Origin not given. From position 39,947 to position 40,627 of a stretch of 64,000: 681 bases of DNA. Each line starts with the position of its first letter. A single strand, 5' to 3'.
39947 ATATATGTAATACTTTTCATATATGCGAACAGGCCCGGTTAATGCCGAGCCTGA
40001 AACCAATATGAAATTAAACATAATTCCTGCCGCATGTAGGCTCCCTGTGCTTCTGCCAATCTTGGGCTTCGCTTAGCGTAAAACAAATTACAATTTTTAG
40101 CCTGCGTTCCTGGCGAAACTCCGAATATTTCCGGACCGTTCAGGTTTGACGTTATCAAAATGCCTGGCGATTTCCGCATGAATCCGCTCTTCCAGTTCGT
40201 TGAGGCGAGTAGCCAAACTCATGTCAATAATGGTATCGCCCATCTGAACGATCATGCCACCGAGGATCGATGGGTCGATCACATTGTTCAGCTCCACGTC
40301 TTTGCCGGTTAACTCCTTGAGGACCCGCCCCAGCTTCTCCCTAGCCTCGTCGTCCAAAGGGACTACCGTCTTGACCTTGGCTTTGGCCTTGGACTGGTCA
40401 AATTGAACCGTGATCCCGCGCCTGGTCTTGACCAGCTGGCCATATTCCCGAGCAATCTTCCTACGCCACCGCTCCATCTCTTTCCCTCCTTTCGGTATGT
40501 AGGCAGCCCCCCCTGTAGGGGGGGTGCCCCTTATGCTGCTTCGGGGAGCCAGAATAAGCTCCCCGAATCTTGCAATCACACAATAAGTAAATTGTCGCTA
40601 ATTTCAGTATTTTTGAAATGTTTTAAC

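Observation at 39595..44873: Uncharacterised locus: three truncated ATP-synthase delta/OSCP C-terminal-domain paralogs around a ChlI-type AAA+ ATPase and a VWA/MIDAS protein, with two mini zinc-finger proteins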

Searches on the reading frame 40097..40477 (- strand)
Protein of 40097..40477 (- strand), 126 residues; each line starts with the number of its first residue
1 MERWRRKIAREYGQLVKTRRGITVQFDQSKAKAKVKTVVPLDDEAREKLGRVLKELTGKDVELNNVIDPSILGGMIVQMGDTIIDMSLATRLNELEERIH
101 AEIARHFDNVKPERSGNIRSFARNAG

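Call 3: search_protein_families(library=pfam, proteins=[window:40097-40477:-], max_evalue=1)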
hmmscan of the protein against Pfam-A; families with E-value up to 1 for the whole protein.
window:40097-40477:- (126 aa): 5 families
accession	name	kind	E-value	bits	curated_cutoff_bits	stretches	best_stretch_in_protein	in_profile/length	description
PF00213.23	OSCP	-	1.4e-21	77.7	22.3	1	28-98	100-171/172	ATP synthase delta (OSCP) subunit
PF09650.15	PHA_gran_rgn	-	0.0037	17.9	26.6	1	60-109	39-85/87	Putative polyhydroxyalkanoic acid system protein (PHA_gran_rgn)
PF06780.16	Erp_C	-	0.04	14.4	24.3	1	30-62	44-76/140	Erp protein C-terminus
PF02108.21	FliH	-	0.067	13.6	24.1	1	58-95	90-128/128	Flagellar assembly protein FliH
PF22023.1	Pus10_THUMP_arc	-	0.25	11.9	28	0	2-28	44-70/78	Pus10 THUMP domain, archaeal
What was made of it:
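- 40097..40477 (-): OSCPc1: headless delta paralog, 126 aa. It is the paralog closest to the solitary P0030-type family members. PF00213 E 1.4e-21 (call 3).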

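Call 4: search_protein_families(library=ncbifam, proteins=[window:40097-40477:-], max_evalue=1)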
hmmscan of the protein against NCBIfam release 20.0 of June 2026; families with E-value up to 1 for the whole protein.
window:40097-40477:- (126 aa): 15 families
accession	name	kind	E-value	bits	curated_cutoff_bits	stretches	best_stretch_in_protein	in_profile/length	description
NF009967.0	PRK13430.1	equivalog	2.3e-20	73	200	1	30-99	200-269/271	F0F1 ATP synthase subunit delta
NF004406.0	PRK05758.3-2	equivalog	3.3e-17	62.9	172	1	28-97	111-180/186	F0F1 ATP synthase subunit delta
NF004403.0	PRK05758.2-4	equivalog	2.7e-16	60.2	148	1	27-101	103-178/180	F0F1 ATP synthase subunit delta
NF004402.0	PRK05758.2-2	equivalog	1.7e-15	57.5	115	1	29-100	107-178/179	F0F1 ATP synthase subunit delta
TIGR01145.1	ATP_synt_delta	equivalog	1.6e-14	54.6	57.5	1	27-98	99-171/172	ATP synthase F1 subunit delta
NF009964.0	PRK13429.1-3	equivalog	1.5e-12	47.8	154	1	31-99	108-176/180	F0F1 ATP synthase subunit delta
NF009961.0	PRK13428.1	equivalog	2.2e-11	43.6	328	1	31-98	375-442/445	F0F1 ATP synthase subunit B/delta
NF004401.0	PRK05758.2-1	equivalog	7.8e-10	39.2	116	1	28-99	105-177/178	F0F1 ATP synthase subunit delta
NF004404.0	PRK05758.2-5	equivalog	1.2e-09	38.5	221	1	28-99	104-175/177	F0F1 ATP synthase subunit delta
NF009969.0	PRK13434.1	equivalog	5.2e-09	36.2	179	1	21-98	93-172/186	F0F1 ATP synthase subunit delta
NF009975.0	PRK13436.1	equivalog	4.6e-08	33.3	129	1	31-100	109-178/180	F0F1 ATP synthase subunit delta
TIGR03321.1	alt_F1F0_F0_B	exception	4.1e-06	26.8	224.7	1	19-99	165-245/246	alternate F1F0 ATPase, F0 subunit B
NF004399.0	PRK05758.1-1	equivalog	1.8e-05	24.7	160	1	31-99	106-175/179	F0F1 ATP synthase subunit delta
NF009976.0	PRK13441.1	equivalog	3.5e-05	23.6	153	1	27-98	104-175/182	F0F1 ATP synthase subunit delta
NF011044.0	PRK14474.1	equivalog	0.049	13.1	339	1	19-101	165-248/258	F0F1 ATP synthase subunit B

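Call 7: find_homologous_proteins(query=window:40097-40477:-, max_evalue=0.001)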
Query window:40097-40477:- (126 aa): 4 proteins with E <= 0.001 among 67 candidates.
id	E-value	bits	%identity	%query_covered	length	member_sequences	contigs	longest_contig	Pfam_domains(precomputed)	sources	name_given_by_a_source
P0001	1.7e-74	265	100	100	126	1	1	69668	PF00213.24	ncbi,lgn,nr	ncbi:MAG: F0F1 ATP synthase subunit delta [Firmicutes bacterium]|nr:F0F1 ATP synthase subunit delta 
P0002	1.7e-44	169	70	91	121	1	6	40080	PF00213.24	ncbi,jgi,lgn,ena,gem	-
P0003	8.8e-42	160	66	90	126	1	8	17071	PF00213.24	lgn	-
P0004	4.8e-38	148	65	87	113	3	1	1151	PF00213.24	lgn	-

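Call 9: find_encoding_contigs(protein=P0002, flank=8000, max_places=4)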
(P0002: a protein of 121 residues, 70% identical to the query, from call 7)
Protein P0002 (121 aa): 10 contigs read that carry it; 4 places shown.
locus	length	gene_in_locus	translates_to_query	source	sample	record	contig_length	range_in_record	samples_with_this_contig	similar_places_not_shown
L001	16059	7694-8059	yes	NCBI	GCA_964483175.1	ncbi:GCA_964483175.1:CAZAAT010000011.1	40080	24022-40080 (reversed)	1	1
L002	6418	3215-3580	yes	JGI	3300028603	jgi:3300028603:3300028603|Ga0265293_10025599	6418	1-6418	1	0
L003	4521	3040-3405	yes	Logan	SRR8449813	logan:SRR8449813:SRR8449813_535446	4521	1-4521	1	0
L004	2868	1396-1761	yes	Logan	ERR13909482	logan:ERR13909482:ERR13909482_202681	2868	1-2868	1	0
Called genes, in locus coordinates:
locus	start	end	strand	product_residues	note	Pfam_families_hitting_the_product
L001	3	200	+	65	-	?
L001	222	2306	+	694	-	PF02730:AFOR_N, PF01314:AFOR_C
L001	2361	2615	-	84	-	PF12728:HTH_17 (weak)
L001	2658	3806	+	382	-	PF00082:Peptidase_S8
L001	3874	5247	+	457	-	PF00202:Aminotran_3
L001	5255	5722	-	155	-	PF00588:SpoU_methylase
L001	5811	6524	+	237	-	PF02540:NAD_synthase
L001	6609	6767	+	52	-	-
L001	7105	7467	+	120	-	PF00213:OSCP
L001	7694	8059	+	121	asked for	PF00213:OSCP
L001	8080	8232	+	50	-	-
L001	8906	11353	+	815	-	PF19732:SpoIIE_N, PF07228:SpoIIE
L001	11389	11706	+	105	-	-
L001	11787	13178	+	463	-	PF01171:ATP_bind_3, PF09179:TilS, PF11734:TilS_C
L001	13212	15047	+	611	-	PF06480:FtsH_ext, PF06068:TIP49 (weak), PF00004:AAA, PF07728:AAA_5 (faint), PF17862:AAA_lid_3, PF01434:Peptidase_M41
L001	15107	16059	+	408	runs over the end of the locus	PF00809:Pterin_bind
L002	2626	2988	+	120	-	PF00213:OSCP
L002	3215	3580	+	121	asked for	PF00213:OSCP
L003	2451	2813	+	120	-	PF00213:OSCP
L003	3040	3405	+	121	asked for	PF00213:OSCP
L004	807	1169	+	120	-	PF00213:OSCP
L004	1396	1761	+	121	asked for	PF00213:OSCP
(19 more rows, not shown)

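Call 10: find_encoding_contigs(protein=P0003, flank=8000, max_places=4)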
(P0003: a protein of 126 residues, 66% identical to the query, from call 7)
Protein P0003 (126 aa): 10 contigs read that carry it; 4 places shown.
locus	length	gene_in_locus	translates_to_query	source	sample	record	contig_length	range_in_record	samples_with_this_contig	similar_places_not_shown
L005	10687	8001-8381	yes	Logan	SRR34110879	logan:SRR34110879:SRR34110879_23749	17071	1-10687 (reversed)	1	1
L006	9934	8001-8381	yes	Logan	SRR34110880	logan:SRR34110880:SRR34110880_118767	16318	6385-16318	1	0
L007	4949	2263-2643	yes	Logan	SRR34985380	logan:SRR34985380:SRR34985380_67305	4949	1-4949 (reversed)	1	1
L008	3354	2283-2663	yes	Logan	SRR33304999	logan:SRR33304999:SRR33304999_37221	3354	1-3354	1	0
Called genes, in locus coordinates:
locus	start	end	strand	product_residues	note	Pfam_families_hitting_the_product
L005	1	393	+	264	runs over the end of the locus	PF01381:HTH_3, PF12844:HTH_19, PF13443:HTH_26, PF13560:HTH_31, PF01381:HTH_3, PF13560:HTH_31, PF01381:HTH_3, PF12844:HTH_19, +5 more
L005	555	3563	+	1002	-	PF01565:FAD_binding_4, PF02913:FAD-oxidase_C, PF13183:Fer4_8, PF13534:Fer4_17 (weak), PF02754:CCG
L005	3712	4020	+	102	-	PF00213:OSCP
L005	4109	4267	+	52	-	-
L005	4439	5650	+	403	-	PF17863:AAA_lid_2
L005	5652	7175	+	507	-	PF05762:VWA_CoxE (faint), PF00092:VWA (weak), PF13519:VWA_2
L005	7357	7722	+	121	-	PF00213:OSCP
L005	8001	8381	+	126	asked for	PF00213:OSCP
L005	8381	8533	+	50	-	-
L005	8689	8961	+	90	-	PF00684:DnaJ_CXXCXGXG (faint), PF15777:Anti-TRAP (faint)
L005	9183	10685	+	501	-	?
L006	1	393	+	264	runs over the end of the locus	PF01381:HTH_3, PF12844:HTH_19, PF13443:HTH_26, PF13560:HTH_31, PF01381:HTH_3, PF13560:HTH_31, PF01381:HTH_3, PF12844:HTH_19, +5 more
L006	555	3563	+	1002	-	PF01565:FAD_binding_4, PF02913:FAD-oxidase_C, PF13183:Fer4_8, PF13534:Fer4_17 (weak), PF02754:CCG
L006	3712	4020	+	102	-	PF00213:OSCP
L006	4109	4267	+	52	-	-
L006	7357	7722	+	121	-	PF00213:OSCP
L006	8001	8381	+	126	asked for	PF00213:OSCP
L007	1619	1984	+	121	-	PF00213:OSCP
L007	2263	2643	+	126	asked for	PF00213:OSCP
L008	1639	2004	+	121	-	PF00213:OSCP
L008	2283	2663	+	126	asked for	PF00213:OSCP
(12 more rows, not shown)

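Call 20: search_protein_representatives(alignment_id=A2)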
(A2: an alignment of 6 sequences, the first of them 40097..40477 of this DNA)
Query: 6 sequences, 123 profile positions. Proteins with E-value up to 0.001 (for the whole library): 16402; up to 1e-10: 532; up to 1e-30: 2. The best 150 are listed.
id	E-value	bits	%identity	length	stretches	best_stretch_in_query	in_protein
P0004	2.5e-50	185.8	-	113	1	6-115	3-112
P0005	1.3e-38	147.9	-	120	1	1-113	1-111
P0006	2.4e-29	118.0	-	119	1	1-120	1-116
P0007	1.0e-28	116.0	-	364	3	30-100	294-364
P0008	2.3e-26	108.4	-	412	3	24-106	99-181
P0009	4.1e-26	107.6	-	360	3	31-101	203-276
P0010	2.5e-24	101.8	-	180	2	34-94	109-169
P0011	4.3e-24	101.0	-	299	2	8-102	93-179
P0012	5.4e-24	100.7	-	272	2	26-101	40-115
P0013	9.4e-24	99.9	-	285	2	27-101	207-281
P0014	2.6e-22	95.3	-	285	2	29-103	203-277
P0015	4.0e-22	94.7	-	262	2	31-102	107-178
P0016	8.6e-22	93.6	-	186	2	24-101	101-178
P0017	4.0e-21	91.5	-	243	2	21-98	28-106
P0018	2.3e-20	89.0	-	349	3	28-103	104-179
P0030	2.1e-15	73.0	-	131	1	1-108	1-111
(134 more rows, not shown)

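Call 25: search_solved_structures(query=A1, max_evalue=0.001, show_alignments=2)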
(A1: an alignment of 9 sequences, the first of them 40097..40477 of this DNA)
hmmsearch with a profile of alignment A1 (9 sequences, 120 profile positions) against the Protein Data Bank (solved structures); distinct sequences matched with E-value up to 0.001: 28.
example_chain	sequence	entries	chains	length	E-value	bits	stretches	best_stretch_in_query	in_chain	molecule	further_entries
6tt7_J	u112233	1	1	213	4.6e-13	52.4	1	22-98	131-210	ATP synthase peripheral stalk subunit OSCP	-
5dn6_H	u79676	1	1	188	4.9e-13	52.3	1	25-97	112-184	ATP synthase subunit delta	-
6yy0_S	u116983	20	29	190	1.1e-12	51.2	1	22-98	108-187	ATP synthase subunit O, mitochondrial | ATP synthase peripheral stalk subunit OSCP, mitochondrial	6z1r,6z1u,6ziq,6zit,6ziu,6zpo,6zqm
9vpb_AS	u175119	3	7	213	1.4e-12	50.9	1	22-98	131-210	ATP synthase peripheral stalk subunit OSCP, mitochondrial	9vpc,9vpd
9pex_O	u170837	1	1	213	1.4e-12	50.9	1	22-97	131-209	ATP synthase peripheral stalk subunit OSCP, mitochondrial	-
9bxu_S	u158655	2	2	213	1.4e-12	50.8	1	22-97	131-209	ATP synthase subunit O, mitochondrial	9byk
2wss_S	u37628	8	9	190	1.7e-12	50.6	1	22-98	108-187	ATP SYNTHASE SUBUNIT O, MITOCHONDRIAL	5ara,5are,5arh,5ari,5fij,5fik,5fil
6j5i_S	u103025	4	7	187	2.1e-12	50.3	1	22-96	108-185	ATP synthase subunit O, mitochondrial | ATP synthase peripheral stalk subunit OSCP, mitochondrial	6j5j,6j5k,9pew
9o19_W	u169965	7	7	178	3e-12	49.8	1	24-96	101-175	ATP synthase subunit delta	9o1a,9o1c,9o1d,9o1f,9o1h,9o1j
9itj_S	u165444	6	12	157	3.2e-12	49.7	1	18-95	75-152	ATP synthase subunit delta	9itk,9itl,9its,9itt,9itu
7jg5_d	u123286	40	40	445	3.4e-12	49.6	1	26-91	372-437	ATP synthase subunit b-delta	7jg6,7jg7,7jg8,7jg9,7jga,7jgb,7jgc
5t4o_L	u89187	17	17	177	5.8e-12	48.9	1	29-95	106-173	ATP synthase subunit delta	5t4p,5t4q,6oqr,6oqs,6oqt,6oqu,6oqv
8dbq_W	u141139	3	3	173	6.4e-12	48.7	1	30-95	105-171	ATP synthase subunit delta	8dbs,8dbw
8h9e_O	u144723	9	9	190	2e-11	47.2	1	18-97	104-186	ATP synthase subunit O, mitochondrial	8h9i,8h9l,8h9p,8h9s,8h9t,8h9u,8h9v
9vkp_d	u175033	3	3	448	3.5e-11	46.4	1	23-91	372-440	ATP synthase subunit b-delta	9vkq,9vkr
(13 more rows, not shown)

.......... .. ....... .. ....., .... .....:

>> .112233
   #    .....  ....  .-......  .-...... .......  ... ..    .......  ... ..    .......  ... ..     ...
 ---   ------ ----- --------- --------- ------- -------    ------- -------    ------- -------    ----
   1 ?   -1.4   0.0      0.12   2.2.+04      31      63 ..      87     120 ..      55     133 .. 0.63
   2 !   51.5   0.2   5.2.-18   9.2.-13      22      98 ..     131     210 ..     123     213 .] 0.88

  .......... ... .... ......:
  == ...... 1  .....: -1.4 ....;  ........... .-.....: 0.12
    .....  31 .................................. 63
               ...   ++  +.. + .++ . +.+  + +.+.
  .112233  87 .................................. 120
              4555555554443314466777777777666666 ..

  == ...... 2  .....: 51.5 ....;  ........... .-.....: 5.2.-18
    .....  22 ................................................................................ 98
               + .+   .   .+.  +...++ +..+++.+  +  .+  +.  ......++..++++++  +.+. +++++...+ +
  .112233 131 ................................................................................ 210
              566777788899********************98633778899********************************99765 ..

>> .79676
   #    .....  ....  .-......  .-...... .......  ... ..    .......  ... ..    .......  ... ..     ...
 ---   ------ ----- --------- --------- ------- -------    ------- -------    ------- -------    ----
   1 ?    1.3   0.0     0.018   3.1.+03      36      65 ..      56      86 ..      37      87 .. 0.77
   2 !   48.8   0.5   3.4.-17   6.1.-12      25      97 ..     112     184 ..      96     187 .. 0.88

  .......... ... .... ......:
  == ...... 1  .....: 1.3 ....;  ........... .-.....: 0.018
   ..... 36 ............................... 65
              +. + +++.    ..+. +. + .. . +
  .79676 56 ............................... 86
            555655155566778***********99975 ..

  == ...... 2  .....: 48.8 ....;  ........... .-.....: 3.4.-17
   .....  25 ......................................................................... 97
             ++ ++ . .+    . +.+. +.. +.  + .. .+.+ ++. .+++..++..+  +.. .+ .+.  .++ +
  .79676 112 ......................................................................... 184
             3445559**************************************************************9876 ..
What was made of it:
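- On F-ATPase delta/OSCP: PDB profile hits E 5e-13 (call 25).
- Checked: A profile of the family hits the C-terminal 70-80 residues of solved delta/OSCP chains at E down to 5e-13 (call 25).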

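Call 30: find_related_loci(query=A1, collection=metagenome_contigs, flank=7000)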
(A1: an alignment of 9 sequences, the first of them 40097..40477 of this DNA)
Query A1 (126 aa) in metagenome_contigs; peptide patterns used: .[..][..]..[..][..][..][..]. (x = any residue, [..] = any of these).
150 stretches matched a pattern; 109 encode a relative of the query (tblastn E <= 1e-3); the best 80 are kept; 80 distinct loci.
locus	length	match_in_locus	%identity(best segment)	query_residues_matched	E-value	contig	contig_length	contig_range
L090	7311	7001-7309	71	1-103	9e-47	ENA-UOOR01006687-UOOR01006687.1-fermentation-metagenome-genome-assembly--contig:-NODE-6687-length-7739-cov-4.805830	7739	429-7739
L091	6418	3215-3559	70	1-115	4e-45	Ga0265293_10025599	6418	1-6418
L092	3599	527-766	36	8-95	1e-14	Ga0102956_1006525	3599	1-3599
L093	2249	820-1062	42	15-95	2e-14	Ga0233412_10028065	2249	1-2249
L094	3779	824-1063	35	8-95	3e-14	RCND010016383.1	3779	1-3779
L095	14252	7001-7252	38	8-99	4e-14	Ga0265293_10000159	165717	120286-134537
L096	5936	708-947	35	8-95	2e-13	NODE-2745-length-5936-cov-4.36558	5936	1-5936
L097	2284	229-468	41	24-109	1e-13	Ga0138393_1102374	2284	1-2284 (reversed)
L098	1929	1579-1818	40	22-95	1e-13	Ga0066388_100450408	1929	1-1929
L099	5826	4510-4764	39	8-99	4e-13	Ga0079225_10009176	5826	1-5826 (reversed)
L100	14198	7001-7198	44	31-96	2e-12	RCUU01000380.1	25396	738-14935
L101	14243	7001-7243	38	23-109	2e-12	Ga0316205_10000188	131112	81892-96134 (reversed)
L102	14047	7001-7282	35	7-107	6e-12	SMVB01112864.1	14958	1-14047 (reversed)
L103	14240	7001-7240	34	8-95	8e-12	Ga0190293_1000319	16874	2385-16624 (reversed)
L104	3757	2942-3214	34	2-99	8e-12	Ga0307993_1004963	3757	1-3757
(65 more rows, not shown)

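Call 40: search_protein_families(library=padloc, proteins=[window:40097-40477:-], max_evalue=0.01)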
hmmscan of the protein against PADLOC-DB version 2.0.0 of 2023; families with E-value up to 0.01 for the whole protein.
window:40097-40477:- (126 aa): 0 families

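Call 45: find_homologous_proteins(query=A6, max_evalue=1e-8)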
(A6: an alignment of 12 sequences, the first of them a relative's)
Query A6 (12 sequences) (131 aa, profile of the alignment): 76 proteins with E <= 1e-8 among 4210 candidates.
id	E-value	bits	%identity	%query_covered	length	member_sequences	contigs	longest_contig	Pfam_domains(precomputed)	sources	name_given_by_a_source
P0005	2.1e-46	175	30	85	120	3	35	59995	PF00213.24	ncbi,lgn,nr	ncbi:MAG: F0F1 ATP synthase subunit delta [Firmicutes bacterium]|nr:F0F1 ATP synthase subunit delta 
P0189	5.1e-46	174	30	85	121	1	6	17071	PF00213.24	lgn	-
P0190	1.9e-43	165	29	85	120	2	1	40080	PF00213.24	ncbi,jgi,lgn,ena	-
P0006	3.4e-41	158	28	75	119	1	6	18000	PF00213.24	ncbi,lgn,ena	-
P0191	3.3e-39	152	29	42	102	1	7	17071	PF00213.24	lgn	-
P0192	1.5e-38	149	27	37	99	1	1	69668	PF00213.24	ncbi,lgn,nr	ncbi:MAG: ATP synthase F1 subunit delta [Firmicutes bacterium]|nr:ATP synthase F1 subunit delta [Bac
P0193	5.1e-37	145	28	79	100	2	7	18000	PF00213.24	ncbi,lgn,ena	-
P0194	7.2e-36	141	29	60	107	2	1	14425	PF00213.24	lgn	-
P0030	1.5e-33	133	100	100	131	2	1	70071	PF00213.24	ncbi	ncbi:MAG: F0F1 ATP synthase subunit delta [Betaproteobacteria bacterium]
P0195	7.6e-31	125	75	98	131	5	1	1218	PF00213.24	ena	-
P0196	2.3e-30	123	85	100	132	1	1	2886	PF00213.24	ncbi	-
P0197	1.4e-29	120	81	100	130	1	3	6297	PF00213.24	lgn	-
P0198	3.7e-29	119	77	98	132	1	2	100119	PF00213.24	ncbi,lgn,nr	ncbi:MAG: F0F1 ATP synthase subunit delta [Bacillota bacterium]|nr:F0F1 ATP synthase subunit delta [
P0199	1.2e-28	118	75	98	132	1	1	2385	PF00213.24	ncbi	-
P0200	3.8e-27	113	56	94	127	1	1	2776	PF00213.24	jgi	jgi:hypothetical protein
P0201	4.8e-27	112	73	98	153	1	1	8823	PF00213.24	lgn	-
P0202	2.9e-26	110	85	83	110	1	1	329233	PF00213.24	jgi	jgi:hypothetical protein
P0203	8.3e-26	108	75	93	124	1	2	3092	PF00213.24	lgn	-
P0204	2.6e-25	107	75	92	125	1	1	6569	PF00213.24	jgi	jgi:F-type H+-transporting ATPase subunit delta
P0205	4.0e-24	103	73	93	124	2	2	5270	PF00213.24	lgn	-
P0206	3.6e-23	100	63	98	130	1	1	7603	PF00213.24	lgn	-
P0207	5.0e-23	99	63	98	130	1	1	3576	PF00213.24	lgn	-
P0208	3.2e-22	97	56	98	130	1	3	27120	PF00213.24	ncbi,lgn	ncbi:MAG: F0F1 ATP synthase subunit delta [Chitinophagales bacterium]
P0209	2.9e-15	74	72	62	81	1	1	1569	PF00213.24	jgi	jgi:hypothetical protein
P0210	8.2e-15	73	40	27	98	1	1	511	PF00213.24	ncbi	-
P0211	9.8e-15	73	27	89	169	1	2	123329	PF00213.24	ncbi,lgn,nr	ncbi:MAG: F0F1 ATP synthase subunit delta [Bacillota bacterium]|nr:F0F1 ATP synthase subunit delta [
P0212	2.1e-14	72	35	55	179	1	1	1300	PF00213.24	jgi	-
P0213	2.2e-14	71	35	55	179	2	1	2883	PF00213.24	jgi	jgi:F-type H+-transporting ATPase subunit delta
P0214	2.5e-14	71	27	51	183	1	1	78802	PF00213.24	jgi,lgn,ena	-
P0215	2.7e-14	71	32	89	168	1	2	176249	PF00213.24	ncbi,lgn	ncbi:MAG: F0F1 ATP synthase subunit delta [Betaproteobacteria bacterium]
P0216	3.2e-14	71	31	89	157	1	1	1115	PF00213.24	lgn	-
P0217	2.0e-13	68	28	55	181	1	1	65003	PF00213.24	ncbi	-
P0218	5.3e-13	67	27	89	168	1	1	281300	PF00213.24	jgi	jgi:hypothetical protein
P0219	5.3e-13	67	26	53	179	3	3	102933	PF00213.24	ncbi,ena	-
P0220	1.0e-12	66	29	66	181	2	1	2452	PF00213.24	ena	-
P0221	1.7e-12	65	28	89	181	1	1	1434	PF00213.24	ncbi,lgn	-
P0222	1.9e-12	65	41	62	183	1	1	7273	PF00213.24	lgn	-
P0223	2.6e-12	65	24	55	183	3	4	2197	PF00213.24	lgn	-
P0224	5.0e-12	64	31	55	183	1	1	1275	PF00213.24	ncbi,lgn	-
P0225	6.1e-12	64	33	53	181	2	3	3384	PF00213.24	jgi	jgi:F-type H+-transporting ATPase subunit delta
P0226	6.4e-12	64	36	55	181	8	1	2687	PF00213.24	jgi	jgi:F-type H+-transporting ATPase subunit delta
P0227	7.1e-12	63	34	49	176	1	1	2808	PF00213.24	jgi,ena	jgi:F-type H+-transporting ATPase subunit delta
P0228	7.5e-12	63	32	66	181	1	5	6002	PF00213.24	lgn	-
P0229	8.7e-12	63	29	50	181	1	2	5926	PF00213.24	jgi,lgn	jgi:F-type H+-transporting ATPase subunit delta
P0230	1.1e-11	63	34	51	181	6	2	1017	PF00213.24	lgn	-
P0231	1.1e-11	63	37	69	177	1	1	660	PF00213.24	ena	-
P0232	2.7e-11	61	29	66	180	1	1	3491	PF00213.24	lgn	-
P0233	3.3e-11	61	33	63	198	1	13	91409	PF00213.24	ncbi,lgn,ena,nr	ncbi:MAG: F0F1 ATP synthase subunit delta [Alphaproteobacteria bacterium]|nr:F0F1 ATP synthase subun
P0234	4.2e-11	61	32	52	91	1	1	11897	PF00213.24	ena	-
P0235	4.3e-11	61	30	51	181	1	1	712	PF00213.24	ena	-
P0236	4.3e-11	61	33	57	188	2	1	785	PF00213.24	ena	-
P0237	4.6e-11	61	32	68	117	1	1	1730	PF00213.24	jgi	jgi:F-type H+-transporting ATPase subunit delta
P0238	6.6e-11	60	37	62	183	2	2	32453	PF00213.24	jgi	jgi:F-type H+-transporting ATPase subunit delta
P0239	8.1e-11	60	29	50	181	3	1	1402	PF00213.24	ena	-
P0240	8.3e-11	60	33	32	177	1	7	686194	PF00213.24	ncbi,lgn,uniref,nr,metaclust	ncbi:F0F1 ATP synthase subunit delta [Candidatus Palibaumannia cicadellinicola]|uniref:ATP synthase 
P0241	8.4e-11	60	31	51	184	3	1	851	PF00213.24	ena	-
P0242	9.1e-11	60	31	51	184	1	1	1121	PF00213.24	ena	-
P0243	1.1e-10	60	30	51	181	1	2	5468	PF00213.24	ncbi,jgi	-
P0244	1.1e-10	59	38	56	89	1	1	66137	PF00213.24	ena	-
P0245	1.2e-10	59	34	60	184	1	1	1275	PF00213.24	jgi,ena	jgi:F-type H+-transporting ATPase subunit delta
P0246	1.3e-10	59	29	50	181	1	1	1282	PF00213.24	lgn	-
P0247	1.8e-10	59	40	57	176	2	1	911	PF00213.24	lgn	-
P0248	2.3e-10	59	32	57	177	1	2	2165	PF00213.24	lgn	-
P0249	3.5e-10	58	42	50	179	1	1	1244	PF00213.24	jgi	jgi:F-type H+-transporting ATPase subunit delta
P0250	4.6e-10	58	27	54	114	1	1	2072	PF00213.24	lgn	-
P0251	5.3e-10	57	35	52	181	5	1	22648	PF00213.24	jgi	jgi:F-type H+-transporting ATPase subunit delta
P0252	5.4e-10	57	24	53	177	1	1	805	PF00213.24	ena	-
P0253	5.6e-10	57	24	53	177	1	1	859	PF00213.24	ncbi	-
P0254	5.9e-10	57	30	51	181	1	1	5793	PF00213.24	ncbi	-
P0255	6.5e-10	57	38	55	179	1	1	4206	PF00213.24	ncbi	-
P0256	6.6e-10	57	38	66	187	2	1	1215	PF00213.24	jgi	-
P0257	6.9e-10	57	38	55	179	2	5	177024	PF00213.24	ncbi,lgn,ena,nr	ncbi:MAG: ATP synthase F1 subunit delta [Nitrospiraceae bacterium]|nr:ATP synthase F1 subunit delta 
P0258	7.0e-10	57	35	66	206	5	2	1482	PF00213.24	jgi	-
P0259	7.5e-10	57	32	32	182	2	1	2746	PF00213.24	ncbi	-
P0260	3.3e-9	55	28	62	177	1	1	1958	PF00213.24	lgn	-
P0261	8.6e-9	53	29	72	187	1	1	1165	PF00213.24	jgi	jgi:F-type H+-transporting ATPase subunit delta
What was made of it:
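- About 30 clusters at 90% identity were found (call 45).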
